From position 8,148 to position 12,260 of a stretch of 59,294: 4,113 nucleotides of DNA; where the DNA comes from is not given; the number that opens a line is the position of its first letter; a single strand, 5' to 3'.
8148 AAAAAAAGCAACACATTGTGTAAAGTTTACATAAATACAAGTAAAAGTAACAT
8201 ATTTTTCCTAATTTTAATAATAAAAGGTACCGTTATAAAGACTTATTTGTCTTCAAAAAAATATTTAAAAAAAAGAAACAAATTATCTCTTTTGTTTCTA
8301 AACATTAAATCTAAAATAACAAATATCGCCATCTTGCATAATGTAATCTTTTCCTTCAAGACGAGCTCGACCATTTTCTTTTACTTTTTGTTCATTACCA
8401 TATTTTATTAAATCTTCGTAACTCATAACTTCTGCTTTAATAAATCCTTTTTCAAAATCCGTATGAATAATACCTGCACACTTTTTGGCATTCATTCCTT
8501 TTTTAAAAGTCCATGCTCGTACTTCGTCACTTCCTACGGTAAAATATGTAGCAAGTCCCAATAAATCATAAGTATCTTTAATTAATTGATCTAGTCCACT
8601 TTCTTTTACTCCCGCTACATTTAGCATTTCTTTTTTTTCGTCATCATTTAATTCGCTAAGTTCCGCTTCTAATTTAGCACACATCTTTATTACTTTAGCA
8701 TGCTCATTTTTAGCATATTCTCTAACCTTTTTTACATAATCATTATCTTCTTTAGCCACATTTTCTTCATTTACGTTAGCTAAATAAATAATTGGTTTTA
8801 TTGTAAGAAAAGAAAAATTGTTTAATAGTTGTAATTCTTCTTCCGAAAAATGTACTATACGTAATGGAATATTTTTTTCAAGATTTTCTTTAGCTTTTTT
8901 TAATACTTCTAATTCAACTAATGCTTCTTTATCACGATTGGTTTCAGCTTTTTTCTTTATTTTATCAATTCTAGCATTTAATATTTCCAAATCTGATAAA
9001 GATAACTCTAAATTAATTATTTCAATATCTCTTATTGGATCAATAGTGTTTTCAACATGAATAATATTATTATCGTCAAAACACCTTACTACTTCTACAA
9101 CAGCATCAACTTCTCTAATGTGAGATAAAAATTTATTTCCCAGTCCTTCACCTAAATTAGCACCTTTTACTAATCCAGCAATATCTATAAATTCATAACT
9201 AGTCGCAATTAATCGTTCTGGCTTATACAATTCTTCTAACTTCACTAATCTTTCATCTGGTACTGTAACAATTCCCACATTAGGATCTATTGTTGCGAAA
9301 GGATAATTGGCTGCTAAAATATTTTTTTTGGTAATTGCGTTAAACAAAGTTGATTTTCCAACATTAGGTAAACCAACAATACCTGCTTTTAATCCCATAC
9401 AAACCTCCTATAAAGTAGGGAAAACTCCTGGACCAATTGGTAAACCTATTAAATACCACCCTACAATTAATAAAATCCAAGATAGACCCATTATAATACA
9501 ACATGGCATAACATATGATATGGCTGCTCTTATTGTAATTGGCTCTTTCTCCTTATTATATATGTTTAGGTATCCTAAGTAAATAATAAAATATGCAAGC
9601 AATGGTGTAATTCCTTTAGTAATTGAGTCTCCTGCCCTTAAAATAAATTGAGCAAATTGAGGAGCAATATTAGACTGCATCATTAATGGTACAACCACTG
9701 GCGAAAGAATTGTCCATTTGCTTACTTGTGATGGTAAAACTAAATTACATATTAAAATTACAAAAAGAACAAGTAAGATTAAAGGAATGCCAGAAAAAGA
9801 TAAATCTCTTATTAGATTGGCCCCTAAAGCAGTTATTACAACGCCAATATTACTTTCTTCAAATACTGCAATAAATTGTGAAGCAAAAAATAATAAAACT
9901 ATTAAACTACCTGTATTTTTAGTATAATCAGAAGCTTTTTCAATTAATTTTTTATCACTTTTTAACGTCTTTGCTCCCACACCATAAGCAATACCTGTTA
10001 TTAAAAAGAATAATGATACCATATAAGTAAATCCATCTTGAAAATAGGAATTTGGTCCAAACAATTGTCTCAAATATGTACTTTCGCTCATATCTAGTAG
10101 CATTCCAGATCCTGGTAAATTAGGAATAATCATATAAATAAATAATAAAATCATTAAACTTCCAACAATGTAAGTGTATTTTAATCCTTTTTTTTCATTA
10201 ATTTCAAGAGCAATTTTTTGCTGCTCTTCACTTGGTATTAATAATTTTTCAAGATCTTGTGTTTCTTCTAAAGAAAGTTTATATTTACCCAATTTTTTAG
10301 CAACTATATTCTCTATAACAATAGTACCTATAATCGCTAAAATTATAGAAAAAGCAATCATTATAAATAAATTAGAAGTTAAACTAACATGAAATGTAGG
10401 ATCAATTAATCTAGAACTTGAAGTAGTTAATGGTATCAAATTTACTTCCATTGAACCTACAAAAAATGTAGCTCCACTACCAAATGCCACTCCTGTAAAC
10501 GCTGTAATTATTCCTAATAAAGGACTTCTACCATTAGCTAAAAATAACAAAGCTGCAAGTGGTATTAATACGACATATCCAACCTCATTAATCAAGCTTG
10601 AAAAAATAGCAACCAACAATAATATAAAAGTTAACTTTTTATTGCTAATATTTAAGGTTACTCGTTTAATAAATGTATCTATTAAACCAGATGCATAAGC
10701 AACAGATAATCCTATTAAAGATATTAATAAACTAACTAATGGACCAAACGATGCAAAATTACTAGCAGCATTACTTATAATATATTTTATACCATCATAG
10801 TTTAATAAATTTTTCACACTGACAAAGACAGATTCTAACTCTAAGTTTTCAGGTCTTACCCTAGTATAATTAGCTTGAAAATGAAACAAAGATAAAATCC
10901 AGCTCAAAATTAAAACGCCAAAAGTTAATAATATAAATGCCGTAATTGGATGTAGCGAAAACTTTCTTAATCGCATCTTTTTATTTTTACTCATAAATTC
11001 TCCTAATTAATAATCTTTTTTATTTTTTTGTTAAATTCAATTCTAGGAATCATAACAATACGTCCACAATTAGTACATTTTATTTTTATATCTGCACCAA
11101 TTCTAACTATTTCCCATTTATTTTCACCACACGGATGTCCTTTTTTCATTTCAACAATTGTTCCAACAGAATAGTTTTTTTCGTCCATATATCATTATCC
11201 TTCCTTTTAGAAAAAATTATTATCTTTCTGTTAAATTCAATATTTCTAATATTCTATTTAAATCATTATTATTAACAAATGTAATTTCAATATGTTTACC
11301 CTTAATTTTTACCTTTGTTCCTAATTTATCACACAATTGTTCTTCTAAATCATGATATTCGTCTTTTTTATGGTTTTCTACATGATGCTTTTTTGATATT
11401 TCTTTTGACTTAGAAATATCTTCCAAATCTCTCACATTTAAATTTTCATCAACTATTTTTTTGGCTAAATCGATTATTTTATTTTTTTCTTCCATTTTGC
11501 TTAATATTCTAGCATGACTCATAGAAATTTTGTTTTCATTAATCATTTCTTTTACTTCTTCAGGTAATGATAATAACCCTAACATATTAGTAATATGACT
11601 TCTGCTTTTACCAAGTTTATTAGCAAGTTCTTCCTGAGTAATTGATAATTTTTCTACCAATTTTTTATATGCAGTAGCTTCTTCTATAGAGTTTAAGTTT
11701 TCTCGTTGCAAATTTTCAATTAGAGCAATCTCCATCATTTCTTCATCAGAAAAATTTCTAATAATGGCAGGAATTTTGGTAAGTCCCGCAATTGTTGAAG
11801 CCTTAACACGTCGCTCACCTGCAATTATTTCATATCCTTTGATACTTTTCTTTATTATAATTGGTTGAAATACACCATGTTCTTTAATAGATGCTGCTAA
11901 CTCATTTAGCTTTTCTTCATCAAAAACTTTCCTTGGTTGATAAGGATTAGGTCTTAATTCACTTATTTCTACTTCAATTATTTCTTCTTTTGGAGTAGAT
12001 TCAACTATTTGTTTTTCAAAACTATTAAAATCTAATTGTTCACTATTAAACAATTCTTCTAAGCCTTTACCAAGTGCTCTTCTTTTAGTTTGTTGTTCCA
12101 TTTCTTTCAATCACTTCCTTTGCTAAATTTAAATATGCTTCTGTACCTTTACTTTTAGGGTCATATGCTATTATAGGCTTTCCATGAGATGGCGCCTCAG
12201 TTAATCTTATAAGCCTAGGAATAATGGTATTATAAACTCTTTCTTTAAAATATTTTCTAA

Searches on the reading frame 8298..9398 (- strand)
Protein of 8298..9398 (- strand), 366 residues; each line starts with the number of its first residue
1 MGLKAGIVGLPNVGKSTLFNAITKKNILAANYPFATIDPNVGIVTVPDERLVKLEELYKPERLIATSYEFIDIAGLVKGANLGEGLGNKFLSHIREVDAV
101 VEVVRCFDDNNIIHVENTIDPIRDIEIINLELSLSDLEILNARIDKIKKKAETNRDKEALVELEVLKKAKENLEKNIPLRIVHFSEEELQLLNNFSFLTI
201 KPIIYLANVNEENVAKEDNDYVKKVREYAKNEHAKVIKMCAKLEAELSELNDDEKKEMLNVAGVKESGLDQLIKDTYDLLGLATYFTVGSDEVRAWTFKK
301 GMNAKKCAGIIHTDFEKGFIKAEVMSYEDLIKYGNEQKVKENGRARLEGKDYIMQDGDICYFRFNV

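Call 8: search_protein_families(library=ncbifam, proteins=[window:8298-9398:-])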
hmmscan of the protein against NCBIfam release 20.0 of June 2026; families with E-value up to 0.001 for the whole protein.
window:8298-9398:- (366 aa): 15 families
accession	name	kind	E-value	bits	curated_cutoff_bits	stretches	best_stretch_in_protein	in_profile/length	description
TIGR00092.1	TIGR00092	equivalog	1.9e-154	514.3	279.2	1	1-366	1-368/368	redox-regulated ATPase YchF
NF007171.0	PRK09602.1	subfamily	1.3e-40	139.5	387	1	3-252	3-264/397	YchF-related putative GTPase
NF008955.0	PRK12297.1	equivalog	7.8e-25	87.6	406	1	5-223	162-351/429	GTPase ObgE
TIGR02729.1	Obg_CgtA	equivalog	2.7e-21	75.9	280.25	1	5-170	160-302/329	Obg family GTPase CgtA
NF008956.1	PRK12299.1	equivalog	3.9e-21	75.4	300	1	5-190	161-315/327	GTPase ObgE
NF008954.1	PRK12296.1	equivalog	1.4e-17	63.3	377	1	6-136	163-270/470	GTPase ObgE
TIGR00231.1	small_GTP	domain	3.1e-09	36.8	42.5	1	4-105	5-92/164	GTP-binding protein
TIGR03156.1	GTP_HflX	equivalog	2.2e-08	33.4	216.75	1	6-61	193-238/351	GTPase HflX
TIGR03594.1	GTPase_EngA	equivalog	9.4e-08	31.5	306.7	1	7-46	5-45/432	ribosome biogenesis GTPase Der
TIGR00437.1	feoB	equivalog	3.9e-07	29.2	315.65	1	9-50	1-42/594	ferrous iron transport protein B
NF008280.0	PRK11058.1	equivalog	7.3e-07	28.3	441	1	7-51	202-246/426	ribosome rescue GTPase HflX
TIGR03596.1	GTPase_YlqF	equivalog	1.1e-05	25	208.2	1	4-29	120-145/276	ribosome biogenesis GTPase YlqF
NF000908.1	PRK00089.1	equivalog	2.4e-05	23.7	237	1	6-49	7-51/291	GTPase Era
TIGR00436.1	era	equivalog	3.8e-05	23.2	116.25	1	4-31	2-30/270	GTPase Era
NF003661.0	PRK05291.1-3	equivalog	0.00016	21.2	380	1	2-27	216-241/448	tRNA uridine-5-carboxymethylaminomethyl(34) synthesis GTPase MnmE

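Call 9: search_protein_families(library=pfam, proteins=[window:8298-9398:-])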
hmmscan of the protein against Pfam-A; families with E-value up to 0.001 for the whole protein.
window:8298-9398:- (366 aa): 3 families
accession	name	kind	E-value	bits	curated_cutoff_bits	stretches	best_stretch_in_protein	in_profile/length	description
PF06071.19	YchF-GTPase_C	-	7.9e-40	135.3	27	1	282-365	1-84/84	Protein of unknown function (DUF933)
PF01926.29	MMR_HSR1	-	1.9e-21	76.7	21.9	1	5-118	2-95/113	50S ribosome-binding GTPase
PF02421.24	FeoB_N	-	2e-08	34.3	27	1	6-49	4-47/156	Ferrous iron transport protein B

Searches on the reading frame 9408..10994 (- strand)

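Call 8: search_protein_families(library=ncbifam, proteins=[window:9408-10994:-])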
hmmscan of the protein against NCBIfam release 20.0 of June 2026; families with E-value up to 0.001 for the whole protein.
window:9408-10994:- (528 aa): 2 families
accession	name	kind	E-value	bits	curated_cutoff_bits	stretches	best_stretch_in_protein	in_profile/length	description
TIGR00819.1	ydaH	subfamily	2.2e-90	303.7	753.55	1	14-526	24-519/521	AbgT family antimetabolite efflux transporter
NF008459.0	PRK11339.1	equivalog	9.3e-75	252.4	864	1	15-528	28-507/508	p-aminobenzoyl-glutamate transporter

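Call 9: search_protein_families(library=pfam, proteins=[window:9408-10994:-])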
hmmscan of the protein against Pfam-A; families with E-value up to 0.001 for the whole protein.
window:9408-10994:- (528 aa): 2 families
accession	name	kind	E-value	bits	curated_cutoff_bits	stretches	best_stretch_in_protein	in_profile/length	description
PF03806.19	ABG_transport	-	4.3e-108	362.2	27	1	15-524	15-498/502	AbgT putative transporter family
PF03606.21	DcuC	-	0.00064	18.8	23.1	1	90-479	81-433/461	C4-dicarboxylate anaerobic carrier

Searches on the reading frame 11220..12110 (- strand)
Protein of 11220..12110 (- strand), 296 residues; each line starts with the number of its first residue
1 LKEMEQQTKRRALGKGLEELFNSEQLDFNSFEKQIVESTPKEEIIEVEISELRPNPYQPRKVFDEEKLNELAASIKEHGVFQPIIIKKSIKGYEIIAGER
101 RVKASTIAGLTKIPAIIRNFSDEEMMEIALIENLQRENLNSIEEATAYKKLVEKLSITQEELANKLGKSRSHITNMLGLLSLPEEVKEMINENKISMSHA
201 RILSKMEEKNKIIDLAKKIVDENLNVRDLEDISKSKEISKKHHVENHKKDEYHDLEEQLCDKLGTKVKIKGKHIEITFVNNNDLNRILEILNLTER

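Call 8: search_protein_families(library=ncbifam, proteins=[window:11220-12110:-])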
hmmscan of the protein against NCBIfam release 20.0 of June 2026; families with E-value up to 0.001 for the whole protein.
window:11220-12110:- (296 aa): 7 families
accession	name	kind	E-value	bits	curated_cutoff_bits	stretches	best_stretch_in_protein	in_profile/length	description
TIGR04285.1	nucleoid_noc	exception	6.8e-73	245.1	315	1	43-251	1-207/255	nucleoid occlusion protein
TIGR00180.1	parB_part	domain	5.4e-63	212.1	58.45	1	42-219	3-185/186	ParB/RepB/Spo0J family partition protein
TIGR03734.1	PRTRC_parB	hypoth_equivalog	3.3e-39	134.9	278.6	1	57-232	6-185/555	PRTRC system ParB family protein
TIGR03454.1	partition_RepB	equivalog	1.3e-16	61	201.5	1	27-191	50-213/325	plasmid partitioning protein RepB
NF010406.0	PRK13832.1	subfamily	4.6e-16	58.5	640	1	43-180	3-142/578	plasmid partitioning protein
NF010440.0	PRK13866.1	equivalog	9.9e-10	38.1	522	1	44-153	65-177/336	plasmid partitioning protein RepB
NF010252.0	PRK13698.1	equivalog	0.00038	19.4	274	1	61-272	82-292/323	ParB/RepB/Spo0J family plasmid partition protein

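Call 9: search_protein_families(library=pfam, proteins=[window:11220-12110:-])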
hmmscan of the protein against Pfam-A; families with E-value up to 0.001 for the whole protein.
window:11220-12110:- (296 aa): 5 families
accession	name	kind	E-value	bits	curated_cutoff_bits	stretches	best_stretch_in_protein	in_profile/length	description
PF02195.25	ParB_N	-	7.4e-37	125.7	26.3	1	42-135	1-95/95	ParB N-terminal domain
PF17762.8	HTH_ParB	-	4.2e-35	120.4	22.6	1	137-235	1-99/102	ParB HTH domain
PF08535.16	KorB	-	2.6e-05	24.5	22.3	0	158-193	5-40/89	KorB domain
PF01381.28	HTH_3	-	0.00011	22.6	23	1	149-175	2-28/55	Helix-turn-helix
PF23552.2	ParB_C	-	0.00022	21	23.8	1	253-291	6-49/50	ParB dimerisation domain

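Call 75: search_solved_structures(query=window:11220-12101:-)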
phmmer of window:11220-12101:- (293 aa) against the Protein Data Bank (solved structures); distinct sequences matched with E-value up to 0.001: 14.
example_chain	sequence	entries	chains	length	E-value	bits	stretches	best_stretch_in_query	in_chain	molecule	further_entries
6sdk_A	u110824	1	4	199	1.3e-63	218.4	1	39-230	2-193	Stage 0 sporulation protein J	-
7nfu_A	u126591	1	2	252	2.6e-52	181.4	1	29-229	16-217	Nucleoid occlusion protein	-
7bnk_A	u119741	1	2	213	7.8e-52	179.8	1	41-237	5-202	ParB family protein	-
7ng0_A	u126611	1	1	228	1.4e-51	179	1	39-229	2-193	Nucleoid occlusion protein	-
7bnr_A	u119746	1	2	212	5.9e-51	176.9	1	41-237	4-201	ParB family protein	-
7o0n_A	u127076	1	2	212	6e-51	176.9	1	41-237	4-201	ParB family protein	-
1vz0_A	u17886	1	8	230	2.6e-50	174.8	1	41-245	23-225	Chromosome-partitioning protein Spo0J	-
4umk_A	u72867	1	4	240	2.7e-50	174.8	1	5-239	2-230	PROBABLE CHROMOSOME-PARTITIONING PROTEIN PARB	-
7ol9_A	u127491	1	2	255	7.8e-50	173.2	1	29-229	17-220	Nucleoid occlusion protein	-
6t1f_A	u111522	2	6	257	3.1e-43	151.6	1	7-231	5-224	Chromosome-partitioning protein ParB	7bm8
6y93_A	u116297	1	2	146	9.2e-23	84.5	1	122-229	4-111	Nucleoid occlusion protein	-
6s6h_A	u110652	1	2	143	1.6e-21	80.5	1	122-231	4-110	Chromosome-partitioning protein ParB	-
8qa8_A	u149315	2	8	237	7.9e-14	55.2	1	42-192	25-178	Transcriptional repressor protein KorB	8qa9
1r71_A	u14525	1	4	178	9.5e-05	25.5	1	99-192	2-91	Transcriptional repressor protein korB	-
